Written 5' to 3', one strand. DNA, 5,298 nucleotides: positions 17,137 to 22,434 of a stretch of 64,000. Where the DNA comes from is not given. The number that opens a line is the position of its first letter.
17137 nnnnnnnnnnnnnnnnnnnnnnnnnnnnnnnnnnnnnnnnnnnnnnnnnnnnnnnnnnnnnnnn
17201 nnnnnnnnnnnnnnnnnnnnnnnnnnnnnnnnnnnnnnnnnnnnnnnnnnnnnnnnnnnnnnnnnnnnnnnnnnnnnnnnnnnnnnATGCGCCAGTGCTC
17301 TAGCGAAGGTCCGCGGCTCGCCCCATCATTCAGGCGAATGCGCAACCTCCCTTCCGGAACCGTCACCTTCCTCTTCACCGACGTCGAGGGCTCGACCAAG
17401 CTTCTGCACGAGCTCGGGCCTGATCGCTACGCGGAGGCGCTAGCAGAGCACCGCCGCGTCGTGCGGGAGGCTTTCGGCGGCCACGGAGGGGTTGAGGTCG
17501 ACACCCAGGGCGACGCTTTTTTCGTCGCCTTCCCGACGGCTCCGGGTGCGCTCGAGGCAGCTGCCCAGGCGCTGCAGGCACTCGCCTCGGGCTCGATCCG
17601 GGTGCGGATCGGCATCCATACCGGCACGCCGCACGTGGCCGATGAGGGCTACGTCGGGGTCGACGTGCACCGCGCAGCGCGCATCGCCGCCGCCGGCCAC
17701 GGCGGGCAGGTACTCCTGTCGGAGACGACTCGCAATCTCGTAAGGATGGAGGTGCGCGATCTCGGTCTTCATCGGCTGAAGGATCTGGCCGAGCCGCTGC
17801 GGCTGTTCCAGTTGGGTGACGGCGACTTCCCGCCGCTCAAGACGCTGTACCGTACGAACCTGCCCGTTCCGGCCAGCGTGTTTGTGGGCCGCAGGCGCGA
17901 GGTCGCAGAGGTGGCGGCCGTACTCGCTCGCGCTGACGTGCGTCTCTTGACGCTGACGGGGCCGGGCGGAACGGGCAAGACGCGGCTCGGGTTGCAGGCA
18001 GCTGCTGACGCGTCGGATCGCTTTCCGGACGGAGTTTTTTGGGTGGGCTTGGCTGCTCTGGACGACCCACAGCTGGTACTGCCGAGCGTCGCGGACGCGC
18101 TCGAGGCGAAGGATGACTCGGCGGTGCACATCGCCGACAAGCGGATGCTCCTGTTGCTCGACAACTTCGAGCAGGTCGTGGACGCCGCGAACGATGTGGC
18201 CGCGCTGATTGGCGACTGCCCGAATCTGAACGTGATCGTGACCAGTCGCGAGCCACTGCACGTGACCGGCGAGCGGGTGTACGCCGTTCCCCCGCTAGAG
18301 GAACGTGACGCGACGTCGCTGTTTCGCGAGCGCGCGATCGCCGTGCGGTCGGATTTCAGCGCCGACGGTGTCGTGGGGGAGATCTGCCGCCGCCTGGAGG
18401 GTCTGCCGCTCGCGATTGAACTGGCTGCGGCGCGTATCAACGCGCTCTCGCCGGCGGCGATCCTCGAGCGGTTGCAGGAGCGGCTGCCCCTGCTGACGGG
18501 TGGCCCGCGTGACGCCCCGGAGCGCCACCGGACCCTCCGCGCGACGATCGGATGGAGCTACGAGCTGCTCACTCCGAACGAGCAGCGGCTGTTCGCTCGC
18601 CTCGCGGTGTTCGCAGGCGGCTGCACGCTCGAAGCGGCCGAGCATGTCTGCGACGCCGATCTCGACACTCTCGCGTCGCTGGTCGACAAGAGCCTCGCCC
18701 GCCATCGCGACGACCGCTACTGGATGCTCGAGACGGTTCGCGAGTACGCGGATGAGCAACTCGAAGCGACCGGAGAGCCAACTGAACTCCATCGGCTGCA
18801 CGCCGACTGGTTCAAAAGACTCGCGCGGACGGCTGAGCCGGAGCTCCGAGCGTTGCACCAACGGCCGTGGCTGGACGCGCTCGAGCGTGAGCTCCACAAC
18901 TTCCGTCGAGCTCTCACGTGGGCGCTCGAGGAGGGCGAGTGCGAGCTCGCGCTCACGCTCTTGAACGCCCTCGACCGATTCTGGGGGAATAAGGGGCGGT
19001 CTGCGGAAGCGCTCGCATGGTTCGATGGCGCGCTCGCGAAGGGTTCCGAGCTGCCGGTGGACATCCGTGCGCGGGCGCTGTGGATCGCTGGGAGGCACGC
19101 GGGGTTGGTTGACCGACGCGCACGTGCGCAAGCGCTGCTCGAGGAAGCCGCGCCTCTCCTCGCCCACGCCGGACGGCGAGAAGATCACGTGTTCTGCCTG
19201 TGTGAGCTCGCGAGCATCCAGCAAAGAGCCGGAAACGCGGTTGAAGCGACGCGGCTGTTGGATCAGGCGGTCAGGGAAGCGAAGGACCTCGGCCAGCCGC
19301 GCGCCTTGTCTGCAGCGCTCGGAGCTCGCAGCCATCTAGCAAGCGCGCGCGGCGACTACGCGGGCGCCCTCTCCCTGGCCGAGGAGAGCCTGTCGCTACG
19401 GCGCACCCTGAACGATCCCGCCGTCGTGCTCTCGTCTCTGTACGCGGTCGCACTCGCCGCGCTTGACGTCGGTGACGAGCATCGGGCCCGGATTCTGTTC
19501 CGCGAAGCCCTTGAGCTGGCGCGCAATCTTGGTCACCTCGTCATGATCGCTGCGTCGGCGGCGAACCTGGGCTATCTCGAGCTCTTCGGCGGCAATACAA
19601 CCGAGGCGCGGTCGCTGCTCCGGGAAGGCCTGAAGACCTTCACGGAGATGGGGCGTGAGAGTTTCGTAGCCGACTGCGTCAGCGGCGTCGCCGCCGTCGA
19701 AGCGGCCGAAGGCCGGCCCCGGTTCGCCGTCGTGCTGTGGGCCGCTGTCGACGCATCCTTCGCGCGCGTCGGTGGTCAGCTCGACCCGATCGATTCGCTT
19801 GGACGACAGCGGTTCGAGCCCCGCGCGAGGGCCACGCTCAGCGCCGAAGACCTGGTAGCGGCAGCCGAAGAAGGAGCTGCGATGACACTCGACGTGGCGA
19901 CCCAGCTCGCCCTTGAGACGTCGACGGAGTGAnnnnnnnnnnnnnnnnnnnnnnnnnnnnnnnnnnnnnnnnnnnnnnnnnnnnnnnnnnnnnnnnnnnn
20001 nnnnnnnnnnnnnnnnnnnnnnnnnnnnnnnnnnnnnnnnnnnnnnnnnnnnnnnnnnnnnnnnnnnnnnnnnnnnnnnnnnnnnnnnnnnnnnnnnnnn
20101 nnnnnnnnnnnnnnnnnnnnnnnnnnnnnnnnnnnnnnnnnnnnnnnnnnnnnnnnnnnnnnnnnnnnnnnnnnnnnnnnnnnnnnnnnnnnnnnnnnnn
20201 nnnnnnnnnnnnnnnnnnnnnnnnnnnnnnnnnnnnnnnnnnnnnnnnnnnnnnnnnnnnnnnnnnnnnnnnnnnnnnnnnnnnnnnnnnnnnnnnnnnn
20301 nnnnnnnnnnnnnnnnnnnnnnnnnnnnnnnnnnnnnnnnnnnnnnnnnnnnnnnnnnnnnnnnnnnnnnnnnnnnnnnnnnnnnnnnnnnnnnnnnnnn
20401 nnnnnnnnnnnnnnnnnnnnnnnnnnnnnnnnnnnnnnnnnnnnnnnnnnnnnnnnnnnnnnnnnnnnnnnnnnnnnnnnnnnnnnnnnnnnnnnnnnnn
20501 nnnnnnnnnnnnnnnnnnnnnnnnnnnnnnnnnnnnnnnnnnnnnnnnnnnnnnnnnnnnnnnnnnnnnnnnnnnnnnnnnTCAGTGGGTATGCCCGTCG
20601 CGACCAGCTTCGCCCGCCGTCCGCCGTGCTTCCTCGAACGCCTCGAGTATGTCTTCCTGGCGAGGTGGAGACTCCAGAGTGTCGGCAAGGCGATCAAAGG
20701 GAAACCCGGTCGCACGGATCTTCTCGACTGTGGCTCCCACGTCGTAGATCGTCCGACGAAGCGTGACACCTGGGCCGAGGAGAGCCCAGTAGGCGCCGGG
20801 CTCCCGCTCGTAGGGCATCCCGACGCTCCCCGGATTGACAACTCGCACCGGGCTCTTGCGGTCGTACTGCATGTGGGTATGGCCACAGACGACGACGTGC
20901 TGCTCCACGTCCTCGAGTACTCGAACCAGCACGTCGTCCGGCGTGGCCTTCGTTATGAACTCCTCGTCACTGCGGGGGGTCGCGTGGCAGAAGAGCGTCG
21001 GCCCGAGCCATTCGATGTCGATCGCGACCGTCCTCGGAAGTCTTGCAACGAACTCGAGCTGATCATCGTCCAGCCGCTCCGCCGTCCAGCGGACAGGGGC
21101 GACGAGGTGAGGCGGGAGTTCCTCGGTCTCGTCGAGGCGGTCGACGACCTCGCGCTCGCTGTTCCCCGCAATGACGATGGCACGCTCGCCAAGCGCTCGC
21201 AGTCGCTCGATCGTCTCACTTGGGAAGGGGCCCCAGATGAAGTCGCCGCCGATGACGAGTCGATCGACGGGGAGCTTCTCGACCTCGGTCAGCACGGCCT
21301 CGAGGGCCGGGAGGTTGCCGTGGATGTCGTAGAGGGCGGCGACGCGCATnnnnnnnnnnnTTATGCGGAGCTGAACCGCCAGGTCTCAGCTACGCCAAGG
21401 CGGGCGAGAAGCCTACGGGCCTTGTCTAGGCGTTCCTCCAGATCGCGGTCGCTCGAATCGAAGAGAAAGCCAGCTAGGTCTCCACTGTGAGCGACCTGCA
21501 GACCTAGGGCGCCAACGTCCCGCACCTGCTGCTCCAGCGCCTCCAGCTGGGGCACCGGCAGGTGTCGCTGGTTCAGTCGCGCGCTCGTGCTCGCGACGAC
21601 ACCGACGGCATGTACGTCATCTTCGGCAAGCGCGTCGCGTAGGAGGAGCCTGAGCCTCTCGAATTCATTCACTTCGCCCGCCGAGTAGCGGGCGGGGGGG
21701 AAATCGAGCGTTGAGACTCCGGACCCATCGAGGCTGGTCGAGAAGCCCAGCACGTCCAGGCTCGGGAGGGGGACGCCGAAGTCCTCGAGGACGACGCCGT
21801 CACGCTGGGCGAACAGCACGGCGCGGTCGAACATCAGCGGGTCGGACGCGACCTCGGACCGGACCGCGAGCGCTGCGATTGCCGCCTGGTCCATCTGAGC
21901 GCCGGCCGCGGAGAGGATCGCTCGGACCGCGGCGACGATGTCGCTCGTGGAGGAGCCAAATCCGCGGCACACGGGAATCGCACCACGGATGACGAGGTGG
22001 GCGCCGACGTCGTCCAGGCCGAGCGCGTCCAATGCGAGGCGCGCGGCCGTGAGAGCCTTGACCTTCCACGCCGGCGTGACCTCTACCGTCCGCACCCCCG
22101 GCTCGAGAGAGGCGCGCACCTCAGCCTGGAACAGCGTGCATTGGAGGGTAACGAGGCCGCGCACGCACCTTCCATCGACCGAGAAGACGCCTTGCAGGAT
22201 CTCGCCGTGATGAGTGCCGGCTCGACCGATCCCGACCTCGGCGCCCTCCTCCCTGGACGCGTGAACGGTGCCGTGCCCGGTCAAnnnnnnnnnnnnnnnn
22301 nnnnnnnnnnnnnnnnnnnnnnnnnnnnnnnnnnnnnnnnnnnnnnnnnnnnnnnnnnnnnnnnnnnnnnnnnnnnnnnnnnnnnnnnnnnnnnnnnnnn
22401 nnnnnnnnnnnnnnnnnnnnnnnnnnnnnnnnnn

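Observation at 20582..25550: Four-gene cassette resembling the late FR-900098 (FrbH/FrbG) chemistry but with a kinase instead of a phosphonate-forming enzyme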

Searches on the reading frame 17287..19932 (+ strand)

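Call 46: search_protein_families(library=pfam, proteins=[window:17287-19932:+], max_evalue=0.01)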
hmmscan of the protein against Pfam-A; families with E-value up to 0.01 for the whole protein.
window:17287-19932:+ (881 aa): 10 families
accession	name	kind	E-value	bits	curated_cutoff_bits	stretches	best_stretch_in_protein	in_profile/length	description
PF00211.25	Guanylate_cyc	-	4.4e-11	43.2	21.9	1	23-153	6-156/183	Adenylate and Guanylate cyclase catalytic domain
PF13424.12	TPR_12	-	1.1e-09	38.8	30.1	2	716-785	4-75/77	Tetratricopeptide repeat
PF00931.28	NB-ARC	-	1.1e-07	31.9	23.5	1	205-384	4-205/248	NB-ARC domain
PF13191.12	AAA_16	-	1.8e-05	25.8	32.6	1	199-275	2-73/167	AAA ATPase domain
PF25199.1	nSTAND_NTPase5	-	2.3e-05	24.7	34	1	202-322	21-134/145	Novel STAND NTPase 5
PF13374.12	TPR_10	-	0.00067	20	27.5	0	684-708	11-35/42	Tetratricopeptide repeat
PF13176.12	TPR_7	-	0.0016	18.8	27.9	0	683-712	7-36/36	Tetratricopeptide repeat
PF07719.23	TPR_2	-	0.0038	17.7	27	0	718-747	4-33/34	Tetratricopeptide repeat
PF13481.12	AAA_25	-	0.0056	16.8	27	1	220-318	35-148/195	AAA domain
PF13181.12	TPR_8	-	0.0098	16.4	25.7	0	716-747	2-33/34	Tetratricopeptide repeat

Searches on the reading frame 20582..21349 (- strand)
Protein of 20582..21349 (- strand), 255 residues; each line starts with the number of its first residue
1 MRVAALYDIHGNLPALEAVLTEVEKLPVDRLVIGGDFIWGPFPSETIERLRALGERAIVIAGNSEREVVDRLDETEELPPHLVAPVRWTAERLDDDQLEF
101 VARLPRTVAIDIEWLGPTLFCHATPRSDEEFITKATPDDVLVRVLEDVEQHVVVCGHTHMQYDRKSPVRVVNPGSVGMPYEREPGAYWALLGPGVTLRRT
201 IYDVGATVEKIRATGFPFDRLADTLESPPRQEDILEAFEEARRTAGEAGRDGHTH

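Call 4: search_protein_families(library=pfam, proteins=[window:20582-21349:-], max_evalue=0.01)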
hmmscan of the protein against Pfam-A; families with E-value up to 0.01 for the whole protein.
window:20582-21349:- (255 aa): 3 families
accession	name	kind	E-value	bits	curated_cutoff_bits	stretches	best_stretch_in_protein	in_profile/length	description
PF12850.12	Metallophos_2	-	1.5e-17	64.5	27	1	1-187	1-146/154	Calcineurin-like phosphoesterase superfamily domain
PF00149.33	Metallophos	-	1.7e-10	42.1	21.5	1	1-160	1-190/191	Calcineurin-like phosphoesterase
PF14582.11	Metallophos_3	-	0.0084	15.9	28.2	0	135-176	196-239/259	Metallophosphoesterase, calcineurin superfamily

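Call 5: search_protein_families(library=ncbifam, proteins=[window:20582-21349:-], max_evalue=0.01)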
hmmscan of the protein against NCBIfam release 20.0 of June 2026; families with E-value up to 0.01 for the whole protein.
window:20582-21349:- (255 aa): 3 families
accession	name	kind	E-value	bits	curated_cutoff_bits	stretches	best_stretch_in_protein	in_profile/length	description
TIGR00040.1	yfcE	subfamily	1e-14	54.9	56.25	1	1-184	1-142/158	YfcE family phosphodiesterase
NF006988.0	PRK09453.1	equivalog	2.2e-11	44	117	2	146-187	115-157/183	phosphodiesterase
NF001204.0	PRK00166.1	equivalog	0.0019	17.5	176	1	3-66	3-68/276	symmetrical bis(5'-nucleosyl)-tetraphosphatase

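Call 9: search_solved_structures(query=window:20582-21349:-, max_evalue=1)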
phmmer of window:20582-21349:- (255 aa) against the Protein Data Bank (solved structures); distinct sequences matched with E-value up to 1: 9.
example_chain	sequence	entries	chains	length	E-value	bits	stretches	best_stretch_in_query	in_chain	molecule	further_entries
3rqz_A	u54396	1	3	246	1.1e-15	61.1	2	1-135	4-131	Metallophosphoesterase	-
1nnw_A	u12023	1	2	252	9.3e-10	41.7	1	3-219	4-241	hypothetical protein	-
2gju_A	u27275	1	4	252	7e-09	38.8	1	3-198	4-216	252aa long hypothetical protein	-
3qfm_A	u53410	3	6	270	1.1e-08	38.1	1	2-181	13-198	Putative uncharacterized protein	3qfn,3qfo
1su1_A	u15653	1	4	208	5.6e-07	32.6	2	5-70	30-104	Hypothetical protein yfcE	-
9t9n_A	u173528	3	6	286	0.18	14.5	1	1-79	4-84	Bis(5'-nucleosyl)-tetraphosphatase, symmetrical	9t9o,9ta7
2r5v_A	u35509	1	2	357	0.38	13.5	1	155-207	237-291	PCZA361.1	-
2ahd_A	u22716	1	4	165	0.43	13.3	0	131-175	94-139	Phosphodiesterase MJ0936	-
1s3l_A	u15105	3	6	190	0.7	12.6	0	131-175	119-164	Hypothetical protein MJ0936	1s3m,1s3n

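Call 85: search_protein_families(library=padloc, proteins=[window:20582-21349:-], max_evalue=0.001)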
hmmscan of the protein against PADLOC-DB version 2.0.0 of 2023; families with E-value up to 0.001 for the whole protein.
window:20582-21349:- (255 aa): 0 families

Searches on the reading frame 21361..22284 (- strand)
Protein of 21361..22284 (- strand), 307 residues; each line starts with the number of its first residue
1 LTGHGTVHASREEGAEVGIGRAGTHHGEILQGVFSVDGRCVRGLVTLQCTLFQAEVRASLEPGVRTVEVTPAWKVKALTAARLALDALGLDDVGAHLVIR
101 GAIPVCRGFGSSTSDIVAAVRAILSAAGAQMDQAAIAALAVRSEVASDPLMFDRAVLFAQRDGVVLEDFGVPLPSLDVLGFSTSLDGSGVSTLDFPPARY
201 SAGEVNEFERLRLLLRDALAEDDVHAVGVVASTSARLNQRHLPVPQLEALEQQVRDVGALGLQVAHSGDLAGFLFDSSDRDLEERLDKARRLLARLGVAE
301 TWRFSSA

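Call 4: search_protein_families(library=pfam, proteins=[window:21361-22284:-], max_evalue=0.01)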
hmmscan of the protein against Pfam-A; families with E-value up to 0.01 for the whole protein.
window:21361-22284:- (307 aa): 1 family
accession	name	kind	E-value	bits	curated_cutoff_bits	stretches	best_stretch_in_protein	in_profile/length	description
PF00288.32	GHMP_kinases_N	-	1.3e-11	45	22.3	1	79-145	5-68/87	GHMP kinases N terminal domain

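Call 5: search_protein_families(library=ncbifam, proteins=[window:21361-22284:-], max_evalue=0.01)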
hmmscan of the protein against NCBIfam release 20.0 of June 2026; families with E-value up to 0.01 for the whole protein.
window:21361-22284:- (307 aa): 9 families
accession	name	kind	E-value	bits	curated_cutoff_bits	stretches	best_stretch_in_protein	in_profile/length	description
TIGR00191.1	thrB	equivalog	4e-09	35.7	168.25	1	80-268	66-258/304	homoserine kinase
TIGR00549.1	mevalon_kin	equivalog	1.4e-07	31.3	163.05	1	93-145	80-131/276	mevalonate kinase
NF040725.1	panto_kin_Meth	equivalog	1.6e-05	24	380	1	63-147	53-138/286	pantoate kinase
NF002288.1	PRK01212.1-4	equivalog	7.3e-05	21.9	194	1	80-146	63-128/303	homoserine kinase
TIGR01920.1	Shik_kin_archae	equivalog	0.00012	21.5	126.85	1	54-143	27-118/266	shikimate kinase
NF003036.0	PRK03926.1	equivalog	0.00059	19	403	1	94-145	75-126/302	mevalonate kinase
NF001816.0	PRK00555.1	equivalog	0.0014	17.7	509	1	80-169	77-170/363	galactokinase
NF002870.0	PRK03188.1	equivalog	0.0017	17.1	286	0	77-141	77-140/310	4-(cytidine 5'-diphospho)-2-C-methyl-D-erythritol kinase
NF040704.1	IPP_alt_MvaD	equivalog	0.0027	16.9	475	1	97-144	89-136/323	phosphomevalonate decarboxylase MvaD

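Call 8: search_solved_structures(query=window:21361-22284:-, max_evalue=1)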
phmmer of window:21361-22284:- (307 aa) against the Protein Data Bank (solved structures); distinct sequences matched with E-value up to 1: 7.
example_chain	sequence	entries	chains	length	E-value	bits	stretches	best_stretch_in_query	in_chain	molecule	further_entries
2oi2_A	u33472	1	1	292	0.00017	24.3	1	41-302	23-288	Mevalonate kinase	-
2hfs_A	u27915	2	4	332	0.006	19.2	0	77-124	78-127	Mevalonate kinase, putative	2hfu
3oet_A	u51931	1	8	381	0.17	14.4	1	142-218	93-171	Erythronate-4-phosphate dehydrogenase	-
4rpf_A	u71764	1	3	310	0.23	14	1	94-268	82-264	Homoserine kinase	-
8ap0_AAA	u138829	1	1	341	0.33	13.5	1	51-145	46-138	Beta-ribofuranosylaminobenzene 5'-phosphate synthase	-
4p52_A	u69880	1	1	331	0.34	13.4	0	84-144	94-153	Homoserine kinase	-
8ou1_A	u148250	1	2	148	0.8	12.2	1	229-276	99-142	SPOC domain-containing protein 1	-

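Call 48: find_homologous_proteins(query=window:21361-22284:-, max_evalue=0.001)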
Query window:21361-22284:- (307 aa): 483 proteins with E <= 0.001 among 8000 candidates; the best 120 are listed.
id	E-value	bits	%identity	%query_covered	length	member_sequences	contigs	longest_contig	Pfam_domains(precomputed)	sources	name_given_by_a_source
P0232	2.9e-191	652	100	100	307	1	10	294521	PF00288.33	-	-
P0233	5.7e-121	421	70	94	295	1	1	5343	PF00288.33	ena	-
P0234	4.7e-118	412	69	94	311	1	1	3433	PF00288.33,PF08544.19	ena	-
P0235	6.8e-113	395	68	94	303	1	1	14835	PF00288.33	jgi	jgi:uncharacterized protein involved in propanediol utilization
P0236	8.0e-112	391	65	95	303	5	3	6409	PF00288.33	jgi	jgi:uncharacterized protein involved in propanediol utilization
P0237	1.0e-111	391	71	87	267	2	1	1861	PF00288.33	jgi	-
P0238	3.1e-111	389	65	95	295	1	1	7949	PF00288.33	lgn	-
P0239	1.4e-109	384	66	94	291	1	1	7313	PF00288.33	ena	-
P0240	1.7e-108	380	64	94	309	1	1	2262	PF00288.33,PF08544.19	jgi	jgi:uncharacterized protein involved in propanediol utilization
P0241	3.4e-106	373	64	95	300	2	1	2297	PF00288.33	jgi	jgi:uncharacterized protein involved in propanediol utilization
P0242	2.2e-103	364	59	97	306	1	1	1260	PF00288.33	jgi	jgi:uncharacterized protein involved in propanediol utilization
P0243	6.7e-102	359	59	97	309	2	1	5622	PF00288.33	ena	-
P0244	8.8e-102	358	60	94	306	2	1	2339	PF00288.33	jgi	jgi:uncharacterized protein involved in propanediol utilization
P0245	4.2e-101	356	62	93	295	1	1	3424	PF00288.33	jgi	jgi:uncharacterized protein involved in propanediol utilization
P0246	2.1e-100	354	60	94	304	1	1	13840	PF00288.33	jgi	jgi:uncharacterized protein involved in propanediol utilization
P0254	7.0e-86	306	54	94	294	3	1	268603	PF00288.33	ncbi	-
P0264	2.6e-80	288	49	95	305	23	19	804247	PF00288.33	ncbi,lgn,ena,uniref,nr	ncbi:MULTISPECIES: GHMP family kinase ATP-binding protein [Streptomyces]|uniref:Kinase n=1 Tax=Strep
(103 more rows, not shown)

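Call 49: find_encoding_contigs(protein=P0264, flank=6000, max_places=2)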
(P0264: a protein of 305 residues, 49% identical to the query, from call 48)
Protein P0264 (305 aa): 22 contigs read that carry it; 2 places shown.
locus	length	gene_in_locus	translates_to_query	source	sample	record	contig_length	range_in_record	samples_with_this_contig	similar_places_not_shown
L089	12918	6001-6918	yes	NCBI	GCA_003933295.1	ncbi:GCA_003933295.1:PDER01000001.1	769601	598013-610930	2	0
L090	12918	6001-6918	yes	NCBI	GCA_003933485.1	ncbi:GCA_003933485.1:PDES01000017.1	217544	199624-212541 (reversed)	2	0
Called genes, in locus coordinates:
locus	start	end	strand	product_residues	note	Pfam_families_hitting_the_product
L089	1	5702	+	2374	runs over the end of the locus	PF00668:Condensation, PF00501:AMP-binding, PF13193:AMP-binding_C, PF00550:PP-binding, PF00668:Condensation, PF00501:AMP-binding, PF13193:AMP-binding_C, PF00550:PP-binding, +1 more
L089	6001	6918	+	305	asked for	PF00288:GHMP_kinases_N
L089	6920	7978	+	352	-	PF00291:PALP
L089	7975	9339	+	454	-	PF18130:ATPgrasp_N, PF01071:GARS_A (weak), PF02655:ATP-grasp_3, PF02786:CPSase_L_D2, PF07478:Dala_Dala_lig_C, PF13535:ATP-grasp_4, PF15632:ATPgrasp_Ter, PF18603:LAL_C2, +1 more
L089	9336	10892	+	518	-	PF00206:Lyase_1, PF14698:ASL_C2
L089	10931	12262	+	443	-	PF05977:MFS_3, PF07690:MFS_1, PF13347:MFS_2, PF07690:MFS_1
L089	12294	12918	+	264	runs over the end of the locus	PF01648:ACPS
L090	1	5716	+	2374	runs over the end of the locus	PF00668:Condensation, PF00501:AMP-binding, PF13193:AMP-binding_C, PF00550:PP-binding, PF00668:Condensation, PF00501:AMP-binding, PF13193:AMP-binding_C, PF00550:PP-binding, +1 more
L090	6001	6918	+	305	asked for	PF00288:GHMP_kinases_N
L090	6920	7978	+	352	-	PF00291:PALP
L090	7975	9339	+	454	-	PF18130:ATPgrasp_N, PF01071:GARS_A (weak), PF02655:ATP-grasp_3, PF02786:CPSase_L_D2, PF07478:Dala_Dala_lig_C, PF13535:ATP-grasp_4, PF15632:ATPgrasp_Ter, PF18603:LAL_C2, +1 more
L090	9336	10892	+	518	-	PF00206:Lyase_1, PF14698:ASL_C2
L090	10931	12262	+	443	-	PF05977:MFS_3, PF07690:MFS_1, PF13347:MFS_2, PF07690:MFS_1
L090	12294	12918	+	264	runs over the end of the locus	PF01648:ACPS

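Call 50: find_encoding_contigs(protein=P0254, flank=8000, max_places=1)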
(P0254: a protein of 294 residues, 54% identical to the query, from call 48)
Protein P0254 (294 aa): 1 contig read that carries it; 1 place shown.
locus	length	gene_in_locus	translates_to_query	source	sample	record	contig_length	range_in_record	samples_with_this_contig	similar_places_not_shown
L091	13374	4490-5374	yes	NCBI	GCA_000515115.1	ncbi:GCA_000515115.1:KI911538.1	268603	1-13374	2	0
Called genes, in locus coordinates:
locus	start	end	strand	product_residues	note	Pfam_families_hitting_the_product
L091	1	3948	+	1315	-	PF00668:Condensation, PF00501:AMP-binding, PF13193:AMP-binding_C, PF00550:PP-binding, PF00975:Thioesterase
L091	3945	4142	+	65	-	PF03621:MbtH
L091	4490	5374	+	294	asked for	PF00288:GHMP_kinases_N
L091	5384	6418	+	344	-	PF00291:PALP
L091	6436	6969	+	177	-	PF03737:RraA-like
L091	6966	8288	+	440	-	PF05977:MFS_3, PF07690:MFS_1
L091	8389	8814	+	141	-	PF03795:YCII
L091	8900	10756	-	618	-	PF16697:Yop-YscD_cpl (weak), PF00498:FHA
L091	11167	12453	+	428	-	PF04542:Sigma70_r2, PF08281:Sigma70_r4_2, PF20239:DUF6596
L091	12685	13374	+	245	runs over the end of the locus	PF00005:ABC_tran, PF13401:AAA_22 (faint), PF13304:AAA_21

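Call 85: search_protein_families(library=padloc, proteins=[window:21361-22284:-], max_evalue=0.001)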
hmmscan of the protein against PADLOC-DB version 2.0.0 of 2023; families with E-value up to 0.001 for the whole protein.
window:21361-22284:- (307 aa): 0 families
